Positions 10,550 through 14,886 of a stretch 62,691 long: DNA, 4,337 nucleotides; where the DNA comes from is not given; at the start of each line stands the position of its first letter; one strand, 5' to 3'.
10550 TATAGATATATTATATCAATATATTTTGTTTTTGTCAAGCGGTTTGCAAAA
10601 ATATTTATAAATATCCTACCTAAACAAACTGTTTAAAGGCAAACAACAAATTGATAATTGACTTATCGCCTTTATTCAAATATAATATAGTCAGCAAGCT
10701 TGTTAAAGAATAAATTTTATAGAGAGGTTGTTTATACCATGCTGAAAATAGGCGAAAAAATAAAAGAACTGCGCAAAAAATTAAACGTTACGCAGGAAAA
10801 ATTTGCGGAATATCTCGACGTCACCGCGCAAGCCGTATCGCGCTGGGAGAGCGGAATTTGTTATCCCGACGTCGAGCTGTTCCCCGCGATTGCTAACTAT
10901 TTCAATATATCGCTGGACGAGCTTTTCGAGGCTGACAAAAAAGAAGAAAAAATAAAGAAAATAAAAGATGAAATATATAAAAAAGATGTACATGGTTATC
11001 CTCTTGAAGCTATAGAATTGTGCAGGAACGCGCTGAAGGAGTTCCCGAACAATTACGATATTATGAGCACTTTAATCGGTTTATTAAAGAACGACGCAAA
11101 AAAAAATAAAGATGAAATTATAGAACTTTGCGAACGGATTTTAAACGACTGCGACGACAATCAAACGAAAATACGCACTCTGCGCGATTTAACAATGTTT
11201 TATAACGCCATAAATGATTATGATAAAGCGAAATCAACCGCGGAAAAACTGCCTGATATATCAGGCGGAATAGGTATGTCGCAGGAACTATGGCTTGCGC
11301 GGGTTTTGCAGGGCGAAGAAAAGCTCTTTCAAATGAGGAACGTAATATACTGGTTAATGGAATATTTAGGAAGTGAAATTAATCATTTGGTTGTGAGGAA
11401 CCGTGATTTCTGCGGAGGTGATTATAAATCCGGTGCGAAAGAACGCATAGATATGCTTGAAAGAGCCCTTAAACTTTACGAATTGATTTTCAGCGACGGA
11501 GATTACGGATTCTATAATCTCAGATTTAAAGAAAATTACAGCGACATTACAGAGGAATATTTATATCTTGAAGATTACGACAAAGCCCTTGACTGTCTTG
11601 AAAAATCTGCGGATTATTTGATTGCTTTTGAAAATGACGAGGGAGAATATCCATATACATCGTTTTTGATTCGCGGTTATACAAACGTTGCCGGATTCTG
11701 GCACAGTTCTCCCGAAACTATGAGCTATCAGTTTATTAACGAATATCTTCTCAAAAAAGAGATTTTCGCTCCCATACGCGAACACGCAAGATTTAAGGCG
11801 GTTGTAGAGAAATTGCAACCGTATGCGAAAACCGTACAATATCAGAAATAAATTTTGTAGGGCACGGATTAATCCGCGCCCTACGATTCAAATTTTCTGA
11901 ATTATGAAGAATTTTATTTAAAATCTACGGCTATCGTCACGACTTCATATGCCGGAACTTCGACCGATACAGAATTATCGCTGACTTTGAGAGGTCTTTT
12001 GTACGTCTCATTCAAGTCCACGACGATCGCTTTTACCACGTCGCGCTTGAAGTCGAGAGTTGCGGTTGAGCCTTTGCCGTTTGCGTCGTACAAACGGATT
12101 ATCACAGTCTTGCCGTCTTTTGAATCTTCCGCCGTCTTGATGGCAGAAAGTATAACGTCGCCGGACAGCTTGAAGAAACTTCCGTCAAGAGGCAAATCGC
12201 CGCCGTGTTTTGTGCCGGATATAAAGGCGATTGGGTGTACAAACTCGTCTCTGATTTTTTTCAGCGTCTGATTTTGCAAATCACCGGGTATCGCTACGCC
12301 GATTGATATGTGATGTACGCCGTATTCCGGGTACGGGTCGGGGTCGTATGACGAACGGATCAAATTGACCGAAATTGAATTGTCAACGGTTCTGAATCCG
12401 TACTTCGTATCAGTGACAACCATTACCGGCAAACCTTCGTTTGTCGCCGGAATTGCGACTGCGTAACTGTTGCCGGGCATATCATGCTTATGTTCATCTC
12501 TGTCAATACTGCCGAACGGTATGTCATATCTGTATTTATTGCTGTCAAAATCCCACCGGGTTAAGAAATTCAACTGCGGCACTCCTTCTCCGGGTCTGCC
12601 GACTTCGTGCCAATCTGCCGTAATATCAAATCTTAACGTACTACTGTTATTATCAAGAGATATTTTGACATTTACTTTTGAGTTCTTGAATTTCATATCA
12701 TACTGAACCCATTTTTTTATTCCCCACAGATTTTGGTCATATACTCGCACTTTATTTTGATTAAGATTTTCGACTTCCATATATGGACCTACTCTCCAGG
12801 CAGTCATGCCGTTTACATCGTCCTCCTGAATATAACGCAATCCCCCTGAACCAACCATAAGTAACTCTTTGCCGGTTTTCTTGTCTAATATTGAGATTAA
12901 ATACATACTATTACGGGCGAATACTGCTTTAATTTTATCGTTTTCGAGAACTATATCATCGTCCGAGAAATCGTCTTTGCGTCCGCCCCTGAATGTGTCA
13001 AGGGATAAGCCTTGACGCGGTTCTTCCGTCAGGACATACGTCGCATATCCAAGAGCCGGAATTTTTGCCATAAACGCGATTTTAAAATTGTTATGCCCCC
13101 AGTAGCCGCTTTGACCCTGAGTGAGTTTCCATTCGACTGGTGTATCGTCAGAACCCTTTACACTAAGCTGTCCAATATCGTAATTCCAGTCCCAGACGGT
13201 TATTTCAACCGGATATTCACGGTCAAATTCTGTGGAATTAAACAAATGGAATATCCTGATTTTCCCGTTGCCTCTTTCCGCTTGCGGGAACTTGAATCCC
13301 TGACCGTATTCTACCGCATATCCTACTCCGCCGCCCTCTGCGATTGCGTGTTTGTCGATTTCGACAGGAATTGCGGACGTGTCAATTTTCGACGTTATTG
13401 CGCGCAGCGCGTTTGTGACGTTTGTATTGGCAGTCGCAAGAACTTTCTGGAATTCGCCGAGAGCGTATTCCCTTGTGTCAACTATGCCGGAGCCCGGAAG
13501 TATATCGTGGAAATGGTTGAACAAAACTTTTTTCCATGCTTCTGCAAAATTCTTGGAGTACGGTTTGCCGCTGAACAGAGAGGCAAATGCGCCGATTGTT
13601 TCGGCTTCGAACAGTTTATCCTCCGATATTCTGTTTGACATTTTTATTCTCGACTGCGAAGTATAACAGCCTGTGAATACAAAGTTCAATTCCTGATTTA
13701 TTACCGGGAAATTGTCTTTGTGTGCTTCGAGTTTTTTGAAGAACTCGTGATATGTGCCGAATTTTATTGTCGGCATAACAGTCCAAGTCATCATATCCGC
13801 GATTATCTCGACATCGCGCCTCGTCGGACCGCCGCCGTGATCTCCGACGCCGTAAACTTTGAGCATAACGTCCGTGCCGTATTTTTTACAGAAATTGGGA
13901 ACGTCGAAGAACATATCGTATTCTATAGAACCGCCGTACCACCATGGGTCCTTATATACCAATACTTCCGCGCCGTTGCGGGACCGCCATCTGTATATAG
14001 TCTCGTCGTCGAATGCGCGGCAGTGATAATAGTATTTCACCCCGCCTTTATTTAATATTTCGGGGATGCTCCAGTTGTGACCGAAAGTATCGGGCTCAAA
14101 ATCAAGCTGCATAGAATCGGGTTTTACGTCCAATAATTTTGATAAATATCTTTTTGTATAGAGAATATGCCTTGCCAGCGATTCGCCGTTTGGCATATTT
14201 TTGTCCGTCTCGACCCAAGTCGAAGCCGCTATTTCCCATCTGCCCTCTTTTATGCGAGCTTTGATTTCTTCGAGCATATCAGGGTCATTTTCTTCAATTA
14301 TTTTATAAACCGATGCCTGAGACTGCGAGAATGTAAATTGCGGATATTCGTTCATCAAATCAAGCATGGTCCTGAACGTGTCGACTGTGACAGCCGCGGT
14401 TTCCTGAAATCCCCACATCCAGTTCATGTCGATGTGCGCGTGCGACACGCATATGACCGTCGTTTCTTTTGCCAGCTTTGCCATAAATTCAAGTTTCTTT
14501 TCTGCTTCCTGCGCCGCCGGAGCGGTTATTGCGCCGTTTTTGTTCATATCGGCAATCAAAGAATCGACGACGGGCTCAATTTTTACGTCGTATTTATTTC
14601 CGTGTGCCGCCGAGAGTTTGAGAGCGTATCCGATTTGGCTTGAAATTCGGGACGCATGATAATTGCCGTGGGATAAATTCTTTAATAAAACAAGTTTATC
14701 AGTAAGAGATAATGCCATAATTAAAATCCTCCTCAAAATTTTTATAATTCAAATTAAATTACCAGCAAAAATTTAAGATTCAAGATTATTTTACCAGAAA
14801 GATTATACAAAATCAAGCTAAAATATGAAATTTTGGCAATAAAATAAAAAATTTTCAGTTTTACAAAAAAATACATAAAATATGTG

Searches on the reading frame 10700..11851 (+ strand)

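Call 43: search_protein_families(library=pfam, proteins=[window:10700-11851:+], max_evalue=0.00001)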
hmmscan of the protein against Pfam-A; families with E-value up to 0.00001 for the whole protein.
window:10700-11851:+ (383 aa): 3 families
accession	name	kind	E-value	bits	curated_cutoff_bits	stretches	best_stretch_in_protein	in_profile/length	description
PF01381.28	HTH_3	-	1.4e-14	54.3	23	1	21-75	1-55/55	Helix-turn-helix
PF12844.13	HTH_19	-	2.2e-11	44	30.2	1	18-76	1-59/64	Helix-turn-helix domain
PF13560.12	HTH_31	-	2.2e-06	28.3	27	1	17-75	2-61/64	Helix-turn-helix domain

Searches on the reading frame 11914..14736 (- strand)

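Call 43: search_protein_families(library=pfam, proteins=[window:11914-14736:-], max_evalue=0.00001)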
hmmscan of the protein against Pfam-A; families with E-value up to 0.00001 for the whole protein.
window:11914-14736:- (940 aa): 4 families
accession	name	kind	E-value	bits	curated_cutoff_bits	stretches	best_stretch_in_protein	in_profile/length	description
PF01074.27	Glyco_hydro_38N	-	1.9e-53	182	25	1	93-345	1-268/270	Glycosyl hydrolases family 38 N-terminal domain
PF07748.19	Glyco_hydro_38C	-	1.8e-17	64.7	25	1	597-801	1-205/206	Glycosyl hydrolases family 38 C-terminal domain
PF09261.16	Alpha-mann_mid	-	2.5e-16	60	31.1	1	354-447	3-96/96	Alpha mannosidase middle domain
PF17677.7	Glyco_hydro38C2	-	8.8e-12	45.4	22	1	861-935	2-72/72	Glycosyl hydrolases family 38 C-terminal beta sandwich domain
